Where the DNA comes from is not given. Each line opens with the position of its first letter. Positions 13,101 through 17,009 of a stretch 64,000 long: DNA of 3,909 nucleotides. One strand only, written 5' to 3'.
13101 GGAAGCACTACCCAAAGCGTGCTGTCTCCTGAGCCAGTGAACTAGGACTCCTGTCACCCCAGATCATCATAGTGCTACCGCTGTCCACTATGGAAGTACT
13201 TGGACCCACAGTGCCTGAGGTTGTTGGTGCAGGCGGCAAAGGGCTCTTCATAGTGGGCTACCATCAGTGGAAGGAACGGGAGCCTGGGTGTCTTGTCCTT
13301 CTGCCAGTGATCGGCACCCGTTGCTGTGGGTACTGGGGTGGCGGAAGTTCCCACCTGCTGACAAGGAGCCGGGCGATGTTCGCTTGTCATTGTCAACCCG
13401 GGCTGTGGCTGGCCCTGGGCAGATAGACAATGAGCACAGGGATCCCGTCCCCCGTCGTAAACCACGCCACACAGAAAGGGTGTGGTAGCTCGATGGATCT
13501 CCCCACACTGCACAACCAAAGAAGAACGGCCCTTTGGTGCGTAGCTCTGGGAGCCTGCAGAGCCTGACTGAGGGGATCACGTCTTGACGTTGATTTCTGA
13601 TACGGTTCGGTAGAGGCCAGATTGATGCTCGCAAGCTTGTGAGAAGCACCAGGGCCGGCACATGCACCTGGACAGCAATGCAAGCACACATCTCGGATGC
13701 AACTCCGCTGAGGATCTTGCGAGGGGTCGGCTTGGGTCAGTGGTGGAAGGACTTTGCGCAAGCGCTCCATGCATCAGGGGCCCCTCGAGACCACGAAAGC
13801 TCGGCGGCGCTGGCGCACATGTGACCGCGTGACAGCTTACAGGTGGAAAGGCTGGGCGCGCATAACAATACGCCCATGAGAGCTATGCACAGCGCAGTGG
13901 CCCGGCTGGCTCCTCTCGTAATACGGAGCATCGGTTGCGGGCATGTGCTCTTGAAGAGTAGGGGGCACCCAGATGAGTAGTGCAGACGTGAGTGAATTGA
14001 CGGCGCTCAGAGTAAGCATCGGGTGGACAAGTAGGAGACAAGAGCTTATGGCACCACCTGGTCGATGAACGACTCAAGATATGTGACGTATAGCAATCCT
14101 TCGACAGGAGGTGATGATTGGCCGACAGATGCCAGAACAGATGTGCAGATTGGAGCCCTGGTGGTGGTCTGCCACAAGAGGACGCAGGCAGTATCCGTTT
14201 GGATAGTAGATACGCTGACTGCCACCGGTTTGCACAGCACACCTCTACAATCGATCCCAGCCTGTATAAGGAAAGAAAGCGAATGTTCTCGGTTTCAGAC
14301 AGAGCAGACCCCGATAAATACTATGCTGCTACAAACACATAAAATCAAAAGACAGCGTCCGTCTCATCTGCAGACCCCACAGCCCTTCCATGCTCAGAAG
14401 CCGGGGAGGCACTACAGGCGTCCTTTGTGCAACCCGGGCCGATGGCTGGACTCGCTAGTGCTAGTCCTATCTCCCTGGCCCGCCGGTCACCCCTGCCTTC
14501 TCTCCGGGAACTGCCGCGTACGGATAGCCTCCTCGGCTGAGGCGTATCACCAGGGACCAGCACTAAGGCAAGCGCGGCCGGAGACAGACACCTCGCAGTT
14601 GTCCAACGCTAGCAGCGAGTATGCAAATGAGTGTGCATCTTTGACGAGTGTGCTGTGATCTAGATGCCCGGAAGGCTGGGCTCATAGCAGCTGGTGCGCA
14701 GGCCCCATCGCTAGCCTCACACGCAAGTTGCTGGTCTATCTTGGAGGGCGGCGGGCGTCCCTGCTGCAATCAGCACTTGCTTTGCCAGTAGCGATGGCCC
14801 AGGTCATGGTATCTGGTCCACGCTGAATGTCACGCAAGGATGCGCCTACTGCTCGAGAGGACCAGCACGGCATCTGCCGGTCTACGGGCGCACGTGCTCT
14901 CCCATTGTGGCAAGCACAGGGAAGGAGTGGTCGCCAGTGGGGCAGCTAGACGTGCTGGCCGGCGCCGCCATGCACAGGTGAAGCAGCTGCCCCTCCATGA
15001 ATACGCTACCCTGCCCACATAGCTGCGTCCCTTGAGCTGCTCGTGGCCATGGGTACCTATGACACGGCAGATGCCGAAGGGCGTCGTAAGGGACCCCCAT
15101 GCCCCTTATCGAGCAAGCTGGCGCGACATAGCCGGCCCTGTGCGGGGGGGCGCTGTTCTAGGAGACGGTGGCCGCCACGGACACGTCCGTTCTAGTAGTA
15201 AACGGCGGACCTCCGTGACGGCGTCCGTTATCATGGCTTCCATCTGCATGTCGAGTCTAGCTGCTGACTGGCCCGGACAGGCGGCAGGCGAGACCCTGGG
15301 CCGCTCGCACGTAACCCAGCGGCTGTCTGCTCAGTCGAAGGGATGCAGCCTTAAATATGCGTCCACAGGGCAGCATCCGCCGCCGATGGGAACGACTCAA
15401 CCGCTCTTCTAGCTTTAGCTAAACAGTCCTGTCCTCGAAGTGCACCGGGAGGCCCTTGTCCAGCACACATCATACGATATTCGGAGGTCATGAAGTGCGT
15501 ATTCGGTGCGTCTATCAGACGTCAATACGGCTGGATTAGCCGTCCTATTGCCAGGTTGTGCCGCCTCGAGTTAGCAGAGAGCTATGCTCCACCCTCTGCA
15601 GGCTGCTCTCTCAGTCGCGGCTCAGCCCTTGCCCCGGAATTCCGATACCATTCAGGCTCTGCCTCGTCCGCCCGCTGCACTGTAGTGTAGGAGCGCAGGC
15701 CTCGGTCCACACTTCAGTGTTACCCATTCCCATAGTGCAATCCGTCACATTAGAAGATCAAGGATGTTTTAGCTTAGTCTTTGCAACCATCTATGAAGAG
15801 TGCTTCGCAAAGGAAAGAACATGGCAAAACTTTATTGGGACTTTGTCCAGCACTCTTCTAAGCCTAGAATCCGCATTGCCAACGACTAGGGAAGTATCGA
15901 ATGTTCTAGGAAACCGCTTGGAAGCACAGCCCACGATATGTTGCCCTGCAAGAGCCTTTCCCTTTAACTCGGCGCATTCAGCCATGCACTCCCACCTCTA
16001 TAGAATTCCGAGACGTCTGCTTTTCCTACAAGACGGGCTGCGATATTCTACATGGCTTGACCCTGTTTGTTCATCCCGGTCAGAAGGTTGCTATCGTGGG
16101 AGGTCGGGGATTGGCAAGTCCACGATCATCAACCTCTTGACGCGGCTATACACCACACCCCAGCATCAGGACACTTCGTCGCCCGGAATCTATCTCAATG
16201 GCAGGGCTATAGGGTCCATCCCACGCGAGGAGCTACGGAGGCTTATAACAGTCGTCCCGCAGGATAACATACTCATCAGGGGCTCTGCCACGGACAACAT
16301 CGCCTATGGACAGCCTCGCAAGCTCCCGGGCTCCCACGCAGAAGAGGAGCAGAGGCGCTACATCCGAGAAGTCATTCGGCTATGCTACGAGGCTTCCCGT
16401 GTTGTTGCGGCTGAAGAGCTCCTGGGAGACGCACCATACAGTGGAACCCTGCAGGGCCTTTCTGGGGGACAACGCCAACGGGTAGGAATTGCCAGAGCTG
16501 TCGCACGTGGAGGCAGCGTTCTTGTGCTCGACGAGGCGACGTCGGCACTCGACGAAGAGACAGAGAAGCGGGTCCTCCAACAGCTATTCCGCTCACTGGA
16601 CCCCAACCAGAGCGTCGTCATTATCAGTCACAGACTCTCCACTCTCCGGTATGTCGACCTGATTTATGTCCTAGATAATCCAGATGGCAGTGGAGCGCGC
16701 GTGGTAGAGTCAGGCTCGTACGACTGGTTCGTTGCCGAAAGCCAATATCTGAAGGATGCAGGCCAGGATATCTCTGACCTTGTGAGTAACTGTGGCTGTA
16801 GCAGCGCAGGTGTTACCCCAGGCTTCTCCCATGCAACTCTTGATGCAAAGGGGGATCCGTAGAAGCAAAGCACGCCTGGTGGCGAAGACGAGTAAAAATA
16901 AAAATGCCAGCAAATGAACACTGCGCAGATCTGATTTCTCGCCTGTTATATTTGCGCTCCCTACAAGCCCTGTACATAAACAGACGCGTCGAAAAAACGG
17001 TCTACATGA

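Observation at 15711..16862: Truncated, frameshifted ABC-transporter NBD abutting the outer edge of the inverted repeat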

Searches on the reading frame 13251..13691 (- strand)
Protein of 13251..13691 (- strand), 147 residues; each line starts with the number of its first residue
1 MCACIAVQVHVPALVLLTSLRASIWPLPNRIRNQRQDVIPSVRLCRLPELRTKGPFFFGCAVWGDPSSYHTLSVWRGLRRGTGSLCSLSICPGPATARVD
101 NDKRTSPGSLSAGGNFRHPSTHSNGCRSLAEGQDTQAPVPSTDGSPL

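Call 70: search_protein_families(library=pfam, proteins=[window:13251-13691:-], max_evalue=0.01)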
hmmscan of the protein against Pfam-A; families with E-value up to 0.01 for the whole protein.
window:13251-13691:- (147 aa): 0 families
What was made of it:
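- Tried and rejected: Pfam on the ORFs in the outer arm (13251-15409) found nothing (call 70).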

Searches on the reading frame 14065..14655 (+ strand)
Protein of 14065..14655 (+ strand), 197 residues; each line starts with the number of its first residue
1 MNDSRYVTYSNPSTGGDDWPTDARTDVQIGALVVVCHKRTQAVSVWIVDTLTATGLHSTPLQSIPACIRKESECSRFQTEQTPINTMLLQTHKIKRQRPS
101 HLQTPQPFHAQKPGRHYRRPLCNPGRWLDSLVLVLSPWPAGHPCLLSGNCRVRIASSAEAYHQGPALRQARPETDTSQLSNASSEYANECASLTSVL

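Call 70: search_protein_families(library=pfam, proteins=[window:14065-14655:+, L020:255-2801:+, L005:3158-5956:+], max_evalue=0.01)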
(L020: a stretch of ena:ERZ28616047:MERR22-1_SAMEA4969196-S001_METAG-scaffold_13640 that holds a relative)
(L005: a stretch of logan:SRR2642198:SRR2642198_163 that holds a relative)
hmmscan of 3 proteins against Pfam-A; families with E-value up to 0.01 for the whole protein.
window:14065-14655:+ (197 aa): 0 families

L020:255-2801:+ (849 aa): 6 families
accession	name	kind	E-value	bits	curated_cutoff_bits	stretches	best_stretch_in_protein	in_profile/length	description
PF00005.33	ABC_tran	-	3e-22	80.1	25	1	572-737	1-137/137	ABC transporter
PF02463.25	SMC_N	-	9.3e-06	25.7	40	1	678-778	135-209/220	RecF/RecN/SMC N terminal domain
PF01926.29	MMR_HSR1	-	0.00016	22.2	21.9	1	584-605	1-22/113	50S ribosome-binding GTPase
PF13191.12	AAA_16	-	0.0002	22.3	32.6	1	582-763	22-166/167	AAA ATPase domain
PF03193.22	RsgA_GTPase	-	0.00057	20.2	30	1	573-603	98-127/174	RsgA GTPase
PF13555.12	AAA_29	-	0.004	17.3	27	1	577-605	17-45/61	P-loop containing region of AAA domain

L005:3158-5956:+ (933 aa): 7 families
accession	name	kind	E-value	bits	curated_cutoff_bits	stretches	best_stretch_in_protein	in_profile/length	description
PF00005.33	ABC_tran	-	8e-24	85.2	25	1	663-828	1-137/137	ABC transporter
PF13191.12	AAA_16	-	2.5e-05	25.3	32.6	1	674-855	25-167/167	AAA ATPase domain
PF02463.25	SMC_N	-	5.5e-05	23.1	40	1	800-868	137-208/220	RecF/RecN/SMC N terminal domain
PF01926.29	MMR_HSR1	-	0.00038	21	21.9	1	675-707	1-35/113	50S ribosome-binding GTPase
PF13401.12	AAA_22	-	0.003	18.3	27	0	676-698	8-30/130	AAA domain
PF03193.22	RsgA_GTPase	-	0.003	17.9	30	1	672-694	106-127/174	RsgA GTPase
PF13555.12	AAA_29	-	0.008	16.3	27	0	665-696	14-45/61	P-loop containing region of AAA domain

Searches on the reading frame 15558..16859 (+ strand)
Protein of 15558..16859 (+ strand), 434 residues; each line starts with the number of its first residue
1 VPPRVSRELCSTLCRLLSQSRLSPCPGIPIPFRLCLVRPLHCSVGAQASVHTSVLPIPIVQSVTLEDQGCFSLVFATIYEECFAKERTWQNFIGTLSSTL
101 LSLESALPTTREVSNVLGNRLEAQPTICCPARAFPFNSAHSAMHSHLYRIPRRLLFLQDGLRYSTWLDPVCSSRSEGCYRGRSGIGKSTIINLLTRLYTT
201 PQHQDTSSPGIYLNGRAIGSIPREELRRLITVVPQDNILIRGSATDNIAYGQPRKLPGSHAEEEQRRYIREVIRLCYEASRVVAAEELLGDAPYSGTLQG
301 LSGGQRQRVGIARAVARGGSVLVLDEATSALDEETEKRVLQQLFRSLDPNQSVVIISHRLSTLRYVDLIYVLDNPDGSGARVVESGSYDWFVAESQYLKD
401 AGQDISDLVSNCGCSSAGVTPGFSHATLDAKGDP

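Call 7: search_protein_families(library=pfam, proteins=[window:15558-16859:+], max_evalue=0.1)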
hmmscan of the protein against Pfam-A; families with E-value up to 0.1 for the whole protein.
window:15558-16859:+ (434 aa): 6 families
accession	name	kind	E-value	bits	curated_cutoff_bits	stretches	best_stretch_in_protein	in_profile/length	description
PF00005.33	ABC_tran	-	6.5e-18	66.1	25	1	181-329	18-137/137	ABC transporter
PF13191.12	AAA_16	-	0.00018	22.5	32.6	1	180-356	30-167/167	AAA ATPase domain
PF02463.25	SMC_N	-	0.00058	19.8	40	1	224-369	135-208/220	RecF/RecN/SMC N terminal domain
PF05729.18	NACHT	-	0.013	15.8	26.7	0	179-229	5-57/167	NACHT domain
PF13401.12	AAA_22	-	0.039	14.7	27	0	181-199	12-30/130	AAA domain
PF03193.22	RsgA_GTPase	-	0.058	13.7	30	0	180-196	112-128/174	RsgA GTPase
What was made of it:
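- On ABC transporter ATP-binding domain (Pfam PF00005): Only profile positions 18-137 match in a single frame (call 7).
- Checked: Pfam ABC_tran scores E=6.5e-18, from profile position 18 onward only (call 7).
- The ATG ORF lacks the N-terminal beta-strands and the A-loop tyrosine (Pfam match starts at profile position 18, call 7).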
